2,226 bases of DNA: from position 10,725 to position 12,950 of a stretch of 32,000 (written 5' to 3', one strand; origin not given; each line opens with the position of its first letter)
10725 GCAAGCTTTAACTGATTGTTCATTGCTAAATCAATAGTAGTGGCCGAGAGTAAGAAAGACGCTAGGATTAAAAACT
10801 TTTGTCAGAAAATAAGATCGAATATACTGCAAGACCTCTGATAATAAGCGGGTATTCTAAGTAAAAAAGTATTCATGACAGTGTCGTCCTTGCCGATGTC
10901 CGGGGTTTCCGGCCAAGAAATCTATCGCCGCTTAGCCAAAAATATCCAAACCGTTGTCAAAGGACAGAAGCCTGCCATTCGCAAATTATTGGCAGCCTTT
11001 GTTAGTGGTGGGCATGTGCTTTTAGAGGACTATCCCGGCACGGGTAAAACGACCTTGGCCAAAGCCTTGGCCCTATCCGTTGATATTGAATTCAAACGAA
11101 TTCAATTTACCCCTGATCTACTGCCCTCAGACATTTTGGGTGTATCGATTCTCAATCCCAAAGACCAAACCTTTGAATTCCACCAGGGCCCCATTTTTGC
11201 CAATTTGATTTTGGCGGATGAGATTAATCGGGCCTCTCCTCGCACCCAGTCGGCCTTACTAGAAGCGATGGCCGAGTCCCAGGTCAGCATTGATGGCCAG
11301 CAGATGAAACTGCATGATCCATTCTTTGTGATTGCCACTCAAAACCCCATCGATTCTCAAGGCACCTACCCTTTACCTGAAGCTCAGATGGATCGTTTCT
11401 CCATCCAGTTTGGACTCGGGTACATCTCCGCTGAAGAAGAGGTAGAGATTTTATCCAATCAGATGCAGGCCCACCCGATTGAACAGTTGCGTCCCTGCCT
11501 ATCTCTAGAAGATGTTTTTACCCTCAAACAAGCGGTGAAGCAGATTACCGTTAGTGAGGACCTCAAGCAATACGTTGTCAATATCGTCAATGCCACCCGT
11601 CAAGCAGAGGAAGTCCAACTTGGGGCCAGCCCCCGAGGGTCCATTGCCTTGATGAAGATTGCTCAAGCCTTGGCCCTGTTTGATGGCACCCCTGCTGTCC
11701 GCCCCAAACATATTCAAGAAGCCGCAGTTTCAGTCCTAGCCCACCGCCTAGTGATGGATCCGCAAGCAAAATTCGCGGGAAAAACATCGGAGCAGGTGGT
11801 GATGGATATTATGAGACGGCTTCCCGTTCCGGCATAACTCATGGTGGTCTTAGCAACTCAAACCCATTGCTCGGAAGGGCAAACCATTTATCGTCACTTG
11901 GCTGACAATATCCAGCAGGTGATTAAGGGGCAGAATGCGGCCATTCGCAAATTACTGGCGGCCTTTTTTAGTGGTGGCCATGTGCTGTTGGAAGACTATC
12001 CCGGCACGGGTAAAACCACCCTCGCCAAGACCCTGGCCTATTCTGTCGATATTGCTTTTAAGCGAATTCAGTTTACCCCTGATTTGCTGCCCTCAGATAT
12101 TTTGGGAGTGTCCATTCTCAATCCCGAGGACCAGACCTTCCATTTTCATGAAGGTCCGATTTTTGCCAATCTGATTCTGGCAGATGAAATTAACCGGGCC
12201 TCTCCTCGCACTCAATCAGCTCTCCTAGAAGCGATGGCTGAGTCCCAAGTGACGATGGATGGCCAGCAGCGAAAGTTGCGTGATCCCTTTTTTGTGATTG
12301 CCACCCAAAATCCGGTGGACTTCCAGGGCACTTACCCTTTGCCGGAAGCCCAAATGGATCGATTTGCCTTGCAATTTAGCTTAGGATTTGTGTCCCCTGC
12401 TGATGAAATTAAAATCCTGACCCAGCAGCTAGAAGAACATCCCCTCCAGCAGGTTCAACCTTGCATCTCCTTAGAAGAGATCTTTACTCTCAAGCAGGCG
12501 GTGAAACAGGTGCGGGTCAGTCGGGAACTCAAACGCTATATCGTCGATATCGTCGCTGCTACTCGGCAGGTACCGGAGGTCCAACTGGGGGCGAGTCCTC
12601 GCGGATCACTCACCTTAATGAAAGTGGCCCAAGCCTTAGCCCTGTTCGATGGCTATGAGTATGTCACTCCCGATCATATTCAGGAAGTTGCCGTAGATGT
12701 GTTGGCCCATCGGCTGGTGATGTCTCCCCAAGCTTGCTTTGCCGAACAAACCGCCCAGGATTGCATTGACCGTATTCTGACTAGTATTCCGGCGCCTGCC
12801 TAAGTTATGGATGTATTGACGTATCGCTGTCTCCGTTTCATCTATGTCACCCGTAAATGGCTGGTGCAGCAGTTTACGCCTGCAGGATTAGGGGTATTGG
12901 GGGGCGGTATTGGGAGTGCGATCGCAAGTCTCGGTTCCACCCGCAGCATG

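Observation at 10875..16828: Translationally coupled MoxR-MoxR-DUF58-transglutaminase operon with a tandemly duplicated, fully intact AAA+ ATPase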

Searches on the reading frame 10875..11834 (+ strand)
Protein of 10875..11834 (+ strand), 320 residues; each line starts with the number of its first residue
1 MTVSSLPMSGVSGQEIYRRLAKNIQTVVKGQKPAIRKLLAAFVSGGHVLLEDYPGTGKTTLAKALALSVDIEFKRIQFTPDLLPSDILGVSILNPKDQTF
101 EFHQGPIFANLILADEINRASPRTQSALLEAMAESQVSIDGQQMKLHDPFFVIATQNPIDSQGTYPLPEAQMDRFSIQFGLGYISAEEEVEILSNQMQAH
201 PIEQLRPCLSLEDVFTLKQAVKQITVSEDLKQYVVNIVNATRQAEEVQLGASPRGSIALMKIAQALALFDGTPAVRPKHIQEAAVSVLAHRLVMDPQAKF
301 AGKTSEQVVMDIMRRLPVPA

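Call 4: search_protein_families(library=pfam, proteins=[window:10875-11834:+], max_evalue=0.01)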
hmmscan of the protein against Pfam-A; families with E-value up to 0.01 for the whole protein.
window:10875-11834:+ (320 aa): 10 families
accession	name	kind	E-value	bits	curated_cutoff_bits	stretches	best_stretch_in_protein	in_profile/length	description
PF07726.17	AAA_3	-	6.6e-64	214.1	27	1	47-176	1-130/131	ATPase family associated with various cellular activities (AAA)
PF17863.7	AAA_lid_2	-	1.9e-22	79.2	22.7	1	240-311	2-73/74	AAA lid domain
PF07728.20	AAA_5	-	1.4e-11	45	22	1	47-175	1-139/139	AAA domain (dynein-related subfamily)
PF00004.35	AAA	-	8.5e-08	33.2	21.2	1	52-181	5-129/131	ATPase family associated with various cellular activities (AAA)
PF20030.5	bpMoxR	-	2.1e-05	24.1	27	1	22-199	8-184/205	MoxR domain in the MoxR-vWA-beta-propeller ternary systems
PF01078.27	Mg_chelatase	-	0.00012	22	20.3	1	28-66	5-43/207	Magnesium chelatase, subunit ChlI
PF05496.18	RuvB_N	-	0.0002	21.6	27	1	46-139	34-115/159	Holliday junction DNA helicase RuvB P-loop domain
PF20720.3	nSTAND3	-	0.0035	17.5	27.2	0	34-68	6-40/155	Novel STAND NTPase 3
PF00158.32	Sigma54_activat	-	0.004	17.3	20.2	0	112-157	97-143/168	Sigma-54 interaction domain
PF00493.29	MCM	-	0.0068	16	23.3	0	111-161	124-176/224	MCM P-loop domain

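Call 7: search_protein_families(library=ncbifam, proteins=[window:10875-11834:+], max_evalue=0.01)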
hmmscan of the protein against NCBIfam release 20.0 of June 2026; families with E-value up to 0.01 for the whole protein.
window:10875-11834:+ (320 aa): 19 families
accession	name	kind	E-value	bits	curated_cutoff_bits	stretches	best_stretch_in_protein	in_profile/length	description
TIGR02031.1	BchD-ChlD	equivalog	2.5e-11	43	499.55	1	48-298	19-277/608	magnesium chelatase ATPase subunit D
TIGR02442.1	Cob-chelat-sub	hypoth_equivalog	2.5e-09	36.1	779.45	1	113-301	132-319/641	putative cobaltochelatase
TIGR02640.1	gas_vesic_GvpN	equivalog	2.5e-08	33.8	266.8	1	113-199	110-200/262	gas vesicle protein GvpN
NF047784.1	MadB_ATPase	equivalog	9.5e-08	31.6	475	1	111-246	141-263/298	MadB family AAA-type ATPase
TIGR02030.1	BchI-ChlI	equivalog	4.9e-06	26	466.95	1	247-300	268-322/337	magnesium chelatase ATPase subunit I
NF009943.0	PRK13406.1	equivalog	4.9e-06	25.4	571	1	118-299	103-262/585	magnesium chelatase subunit D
TIGR00635.1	ruvB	equivalog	3.4e-05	23.1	299.05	1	46-196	31-171/305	Holliday junction branch migration DNA helicase RuvB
TIGR00764.1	lon_rel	equivalog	4.2e-05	22.3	516.6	0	28-75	20-68/608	ATP-dependent protease LonB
NF010054.0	PRK13531.1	equivalog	6.5e-05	22.2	681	1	18-277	12-274/498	ATPase RavA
NF007365.0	PRK09862.1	equivalog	7.1e-05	21.6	530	0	227-295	430-500/506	YifB family Mg chelatase-like AAA ATPase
NF000868.0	PRK00080.1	equivalog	8.6e-05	21.6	282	1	46-195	52-191/330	Holliday junction branch migration DNA helicase RuvB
TIGR01650.1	PD_CobS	equivalog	0.00028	20.2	558.55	1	33-195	52-231/327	cobaltochelatase subunit CobS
NF001679.0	PRK00440.1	equivalog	0.00079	18.6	303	1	29-133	21-128/322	replication factor C small subunit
NF002988.0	PRK03731.1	equivalog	0.00082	19.1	161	0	188-247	102-160/174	shikimate kinase AroL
NF003069.1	PRK03992.1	subfamily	0.0014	17.9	500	1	48-76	168-196/379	proteasome-activating nucleotidase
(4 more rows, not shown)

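Call 17: search_solved_structures(query=window:10875-11834:+, max_evalue=0.00001, show_alignments=1)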
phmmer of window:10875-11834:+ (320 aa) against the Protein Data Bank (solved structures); distinct sequences matched with E-value up to 0.00001: 7.
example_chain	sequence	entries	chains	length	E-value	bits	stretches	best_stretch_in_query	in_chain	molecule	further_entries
2r44_A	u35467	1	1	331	4.8e-74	252.7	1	21-317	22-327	Uncharacterized protein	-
6or5_A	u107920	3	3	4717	5.7e-11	45.7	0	38-192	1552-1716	Midasin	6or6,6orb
6i27_A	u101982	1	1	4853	1.1e-09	41.5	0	46-179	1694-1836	Midasin,Midasin,Midasin,Midasin,Midasin,Midasin,Midasin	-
6i26_A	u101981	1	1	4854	1.1e-09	41.5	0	46-179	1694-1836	Midasin,Midasin,Midasin,Midasin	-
6hyp_A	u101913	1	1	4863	1.1e-09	41.5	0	46-179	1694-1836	Midasin,Midasin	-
5jcs_s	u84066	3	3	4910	1.1e-09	41.4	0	46-179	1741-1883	Midasin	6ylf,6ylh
1g8p_A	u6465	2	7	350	8.3e-06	28.8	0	242-305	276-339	MAGNESIUM-CHELATASE 38 KDA SUBUNIT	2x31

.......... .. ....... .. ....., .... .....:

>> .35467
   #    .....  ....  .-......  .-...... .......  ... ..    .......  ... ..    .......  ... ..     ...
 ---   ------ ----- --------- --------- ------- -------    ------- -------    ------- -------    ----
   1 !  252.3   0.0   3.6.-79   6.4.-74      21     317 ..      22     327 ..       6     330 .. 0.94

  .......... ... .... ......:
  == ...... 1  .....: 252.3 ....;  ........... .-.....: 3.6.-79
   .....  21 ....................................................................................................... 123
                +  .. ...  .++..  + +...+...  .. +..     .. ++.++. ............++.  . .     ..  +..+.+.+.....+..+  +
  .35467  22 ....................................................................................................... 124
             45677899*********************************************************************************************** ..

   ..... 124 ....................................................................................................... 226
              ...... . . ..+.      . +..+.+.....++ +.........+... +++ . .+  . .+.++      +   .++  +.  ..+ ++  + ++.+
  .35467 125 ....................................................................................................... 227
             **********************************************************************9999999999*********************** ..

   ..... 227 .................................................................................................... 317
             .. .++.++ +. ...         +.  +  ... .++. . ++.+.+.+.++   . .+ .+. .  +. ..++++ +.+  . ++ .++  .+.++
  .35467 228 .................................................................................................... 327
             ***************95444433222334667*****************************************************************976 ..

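Call 56: search_dna_similar(query=window:10875-11834:+, collection=plasmids, mode=protein, max_rows=40, max_evalue=1e-40)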
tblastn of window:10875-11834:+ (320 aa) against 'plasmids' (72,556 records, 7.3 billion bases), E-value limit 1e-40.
Records with a match: 415; places in all: 441; records where one place covers at least 80% of the query: 411.
Best place of each record, by identity: <60% 415.
By first word of the organism name: Ralstonia 137; Rhizobium 73; Sinorhizobium 28; Paracoccus 12; Halorussus 9; Ensifer 9; Haladaptatus 9; Azospirillum 8; Vibrio 7; Natrinema 6; and 68 more.
By predicted mobility (MOB-suite, as given by PLSDB): non-mobilizable 236; mobilizable 158; conjugative 21.
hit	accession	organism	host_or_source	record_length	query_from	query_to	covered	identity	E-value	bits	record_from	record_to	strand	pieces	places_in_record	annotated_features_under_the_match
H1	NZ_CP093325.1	Bacillus sp. N5-665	whole organism,peat soil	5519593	39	320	88%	53.2%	2e-94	313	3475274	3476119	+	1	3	none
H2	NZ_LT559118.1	Nonomuraea gerenzanensis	-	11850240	19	319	94%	48.5%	4e-86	289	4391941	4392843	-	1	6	none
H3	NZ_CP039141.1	Haloferax mediterranei ATCC 33500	Cell culture,Spain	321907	8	319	98%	46.3%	4e-84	283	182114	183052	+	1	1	MoxR family ATPase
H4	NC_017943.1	Haloferax mediterranei ATCC 33500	-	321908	8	319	98%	46.3%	4e-84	283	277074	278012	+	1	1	MoxR family ATPase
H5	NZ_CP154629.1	Acetoanaerobium noterae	cell culture,Sludge of a digestion ...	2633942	19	319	94%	47.2%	2e-84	284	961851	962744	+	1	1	none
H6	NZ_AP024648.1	Arthrobacter sp. StoSoilB13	-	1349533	19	318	94%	47.3%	6e-82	277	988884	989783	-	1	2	record has no annotation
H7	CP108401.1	Streptomycetaceae bacterium NBC_01309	-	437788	14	309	93%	47.8%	4e-81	275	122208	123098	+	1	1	MoxR family ATPase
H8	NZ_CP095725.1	Listeria innocua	Homo sapiens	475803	24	319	93%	47.6%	3e-88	295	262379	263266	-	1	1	MoxR family ATPase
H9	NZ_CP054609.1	Paenibacillus cellulosilyticus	cell culture,soil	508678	23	319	93%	47.1%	2e-85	287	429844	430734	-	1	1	MoxR family ATPase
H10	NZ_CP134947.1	Halobellus sp. DFY28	cell culture,sediment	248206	38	320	88%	48.6%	4e-74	254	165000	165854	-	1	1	AAA family ATPase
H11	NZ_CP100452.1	Halomarina sp. BCD28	cell culture,sediment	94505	14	319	96%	44.9%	2e-80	273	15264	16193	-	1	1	MoxR family ATPase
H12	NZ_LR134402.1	Listeria monocytogenes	Homo sapiens,Vein blood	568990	24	319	93%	46.3%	1e-85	288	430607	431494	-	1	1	MoxR family ATPase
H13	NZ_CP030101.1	Listeria monocytogenes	Environment,water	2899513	24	319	93%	46.3%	1e-85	288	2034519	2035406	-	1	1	none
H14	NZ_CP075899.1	Exiguobacterium acetylicum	cell culture,litchi pericarp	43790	18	319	94%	45.4%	1e-78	268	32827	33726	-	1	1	MoxR family ATPase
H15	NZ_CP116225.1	Actinomyces oris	Homo sapiens,Cell culture,oral cavity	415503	3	319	99%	42.8%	1e-75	259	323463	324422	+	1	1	MoxR family ATPase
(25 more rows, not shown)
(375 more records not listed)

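Call 70: predict_structure(alignment_id=A2)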
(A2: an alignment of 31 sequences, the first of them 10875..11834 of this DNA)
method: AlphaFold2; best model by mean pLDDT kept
length: 320 residues; sequences in the alignment: 31
mean_pLDDT: 36.1   pTM: 0.18
mean pLDDT of the five models: 36.1, 35.7, 35.6, 35.1, 33.8
residues with pLDDT >= 90: 0; 70-90: 0; 50-70: 10; < 50: 310
segments of 3 or more residues with pLDDT < 50: 1-96, 98-227, 229-231, 236-273, 277-309, 316-320
pLDDT, mean of each block of 10 residues (from residue 1): 34 41 40 36 27 29 32 26 29 34 30 34 39 34 30 25 30 30 35 41 35 40 41 48 38 41 47 47 38 32 46 44
secondary structure, 60 per line:
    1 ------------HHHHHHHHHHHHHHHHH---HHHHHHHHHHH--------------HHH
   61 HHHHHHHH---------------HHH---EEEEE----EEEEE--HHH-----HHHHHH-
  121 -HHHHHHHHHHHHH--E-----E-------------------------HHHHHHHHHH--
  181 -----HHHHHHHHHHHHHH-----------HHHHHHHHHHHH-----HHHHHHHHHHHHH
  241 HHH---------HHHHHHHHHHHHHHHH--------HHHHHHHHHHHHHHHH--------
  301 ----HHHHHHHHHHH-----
elements in order: H13-29 H33-43 H58-68 E90-94 E99-103 H114-119 H122-134 H169-178 H186-199 H211-222 H228-243 H253-268 H277-292 H305-315

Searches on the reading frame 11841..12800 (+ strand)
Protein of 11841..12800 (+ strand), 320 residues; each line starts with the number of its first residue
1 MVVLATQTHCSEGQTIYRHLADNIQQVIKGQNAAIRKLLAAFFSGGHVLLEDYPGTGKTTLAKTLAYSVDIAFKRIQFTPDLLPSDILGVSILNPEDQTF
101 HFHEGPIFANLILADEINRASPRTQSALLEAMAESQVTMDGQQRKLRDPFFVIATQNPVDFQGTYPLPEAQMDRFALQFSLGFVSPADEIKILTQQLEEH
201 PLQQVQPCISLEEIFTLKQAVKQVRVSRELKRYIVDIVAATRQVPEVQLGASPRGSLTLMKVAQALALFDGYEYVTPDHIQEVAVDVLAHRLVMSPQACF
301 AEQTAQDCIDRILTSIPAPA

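Call 4: search_protein_families(library=pfam, proteins=[window:11841-12800:+], max_evalue=0.01)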
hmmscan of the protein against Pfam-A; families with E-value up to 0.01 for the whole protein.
window:11841-12800:+ (320 aa): 9 families
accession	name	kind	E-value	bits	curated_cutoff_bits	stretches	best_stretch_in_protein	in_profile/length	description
PF07726.17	AAA_3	-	2.9e-63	212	27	1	47-176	1-130/131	ATPase family associated with various cellular activities (AAA)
PF17863.7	AAA_lid_2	-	4.1e-23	81.3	22.7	1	240-311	2-73/74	AAA lid domain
PF07728.20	AAA_5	-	7.1e-12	46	22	1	47-175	1-139/139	AAA domain (dynein-related subfamily)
PF00004.35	AAA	-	3.2e-06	28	21.2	1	52-159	5-111/131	ATPase family associated with various cellular activities (AAA)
PF20030.5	bpMoxR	-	9.1e-05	22.1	27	1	19-217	5-203/205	MoxR domain in the MoxR-vWA-beta-propeller ternary systems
PF05496.18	RuvB_N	-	0.00027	21.2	27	1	46-136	34-112/159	Holliday junction DNA helicase RuvB P-loop domain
PF01078.27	Mg_chelatase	-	0.00045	20.1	20.3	1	27-66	4-43/207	Magnesium chelatase, subunit ChlI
PF00158.32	Sigma54_activat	-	0.0015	18.7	20.2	0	112-157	97-142/168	Sigma-54 interaction domain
PF20720.3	nSTAND3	-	0.0053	16.9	27.2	0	34-68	6-40/155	Novel STAND NTPase 3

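Call 7: search_protein_families(library=ncbifam, proteins=[window:11841-12800:+], max_evalue=0.01)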
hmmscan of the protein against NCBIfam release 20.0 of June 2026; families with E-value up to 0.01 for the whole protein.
window:11841-12800:+ (320 aa): 15 families
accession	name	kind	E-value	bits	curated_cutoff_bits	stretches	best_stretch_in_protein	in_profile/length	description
TIGR02031.1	BchD-ChlD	equivalog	9.3e-12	44.4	499.55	1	109-297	88-276/608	magnesium chelatase ATPase subunit D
TIGR02640.1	gas_vesic_GvpN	equivalog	2.7e-09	36.9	266.8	1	113-200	110-201/262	gas vesicle protein GvpN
TIGR02442.1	Cob-chelat-sub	hypoth_equivalog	3.1e-09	35.8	779.45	1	114-298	133-316/641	putative cobaltochelatase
TIGR02030.1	BchI-ChlI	equivalog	6e-07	28.9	466.95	1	228-298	248-320/337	magnesium chelatase ATPase subunit I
NF047784.1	MadB_ATPase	equivalog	6.1e-07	28.9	475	1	111-201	141-226/298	MadB family AAA-type ATPase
NF009943.0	PRK13406.1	equivalog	6.3e-06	25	571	1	118-303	103-266/585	magnesium chelatase subunit D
NF007365.0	PRK09862.1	equivalog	3.8e-05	22.5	530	0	12-65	178-230/506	YifB family Mg chelatase-like AAA ATPase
NF010054.0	PRK13531.1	equivalog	4.2e-05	22.8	681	1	20-277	14-274/498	ATPase RavA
TIGR00635.1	ruvB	equivalog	4.2e-05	22.7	299.05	1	46-238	31-209/305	Holliday junction branch migration DNA helicase RuvB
NF000868.0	PRK00080.1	equivalog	0.00012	21.1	282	1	46-139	52-133/330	Holliday junction branch migration DNA helicase RuvB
TIGR00764.1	lon_rel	equivalog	0.00019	20.2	516.6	0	24-66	17-58/608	ATP-dependent protease LonB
TIGR02639.1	ClpA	equivalog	0.0022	16.3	993.15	0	12-77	443-519/734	ATP-dependent Clp protease ATP-binding subunit ClpA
TIGR01243.1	CDC48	subfamily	0.0058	15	802.65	0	48-129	215-292/733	CDC48 family AAA ATPase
NF003069.1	PRK03992.1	subfamily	0.0059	15.8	500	0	48-76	168-196/379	proteasome-activating nucleotidase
TIGR00368.1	TIGR00368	hypoth_equivalog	0.007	15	362.4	0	26-65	192-231/499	YifB family Mg chelatase-like AAA ATPase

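Call 58: find_homologous_proteins(query=window:11841-12800:+, max_evalue=1e-60)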
Query window:11841-12800:+ (320 aa): 7992 proteins with E <= 1e-60 among 8000 candidates; the best 120 are listed.
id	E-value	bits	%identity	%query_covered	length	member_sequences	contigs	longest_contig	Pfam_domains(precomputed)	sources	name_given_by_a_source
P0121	8.9e-204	693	99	100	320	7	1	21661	PF07726.18,PF00004.36,PF17863.8,PF07728.21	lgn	-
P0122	9.4e-204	693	99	100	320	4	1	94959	PF20030.6,PF07726.18,PF00004.36,PF17863.8,PF07728.21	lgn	-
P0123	7.2e-198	674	96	100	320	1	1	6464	PF20030.6,PF07726.18,PF00004.36,PF17863.8,PF07728.21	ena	-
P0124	3.4e-197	672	96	100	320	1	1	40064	PF07726.18,PF00004.36,PF17863.8,PF07728.21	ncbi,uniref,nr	ncbi:MoxR family ATPase [Acaryochloris sp. IP29b_bin.137]|uniref:AAA family ATPase n=1 Tax=Acaryochl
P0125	3.8e-197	671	95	100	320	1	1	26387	PF07726.18,PF00004.36,PF17863.8,PF07728.21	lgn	-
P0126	1.2e-196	670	95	100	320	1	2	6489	PF07726.18,PF00004.36,PF17863.8,PF07728.21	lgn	-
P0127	2.7e-196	669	94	100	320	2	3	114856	PF07726.18,PF00004.36,PF17863.8,PF07728.21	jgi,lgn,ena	-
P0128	8.5e-195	664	95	100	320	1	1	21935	PF20030.6,PF07726.18,PF00004.36,PF17863.8,PF07728.21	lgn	-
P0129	1.1e-194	663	94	100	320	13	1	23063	PF07726.18,PF00004.36,PF17863.8,PF07728.21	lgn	-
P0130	4.7e-172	589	80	100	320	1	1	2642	PF20030.6,PF07726.18,PF00004.36,PF17863.8,PF07728.21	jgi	jgi:MoxR-like ATPase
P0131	1.6e-168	577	83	98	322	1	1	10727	PF07726.18,PF00004.36,PF17863.8,PF07728.21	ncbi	-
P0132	1.6e-168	577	81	98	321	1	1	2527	PF07726.18,PF00004.36,PF17863.8,PF07728.21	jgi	jgi:MoxR-like ATPase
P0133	1.9e-168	577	83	96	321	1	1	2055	PF07726.18,PF00004.36,PF17863.8,PF07728.21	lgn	-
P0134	2.4e-168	577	80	100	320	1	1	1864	PF07726.18,PF00004.36,PF17863.8,PF07728.21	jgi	jgi:MoxR-like ATPase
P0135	8.7e-168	575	80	99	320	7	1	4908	PF07726.18,PF00004.36,PF17863.8,PF07728.21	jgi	jgi:MoxR-like ATPase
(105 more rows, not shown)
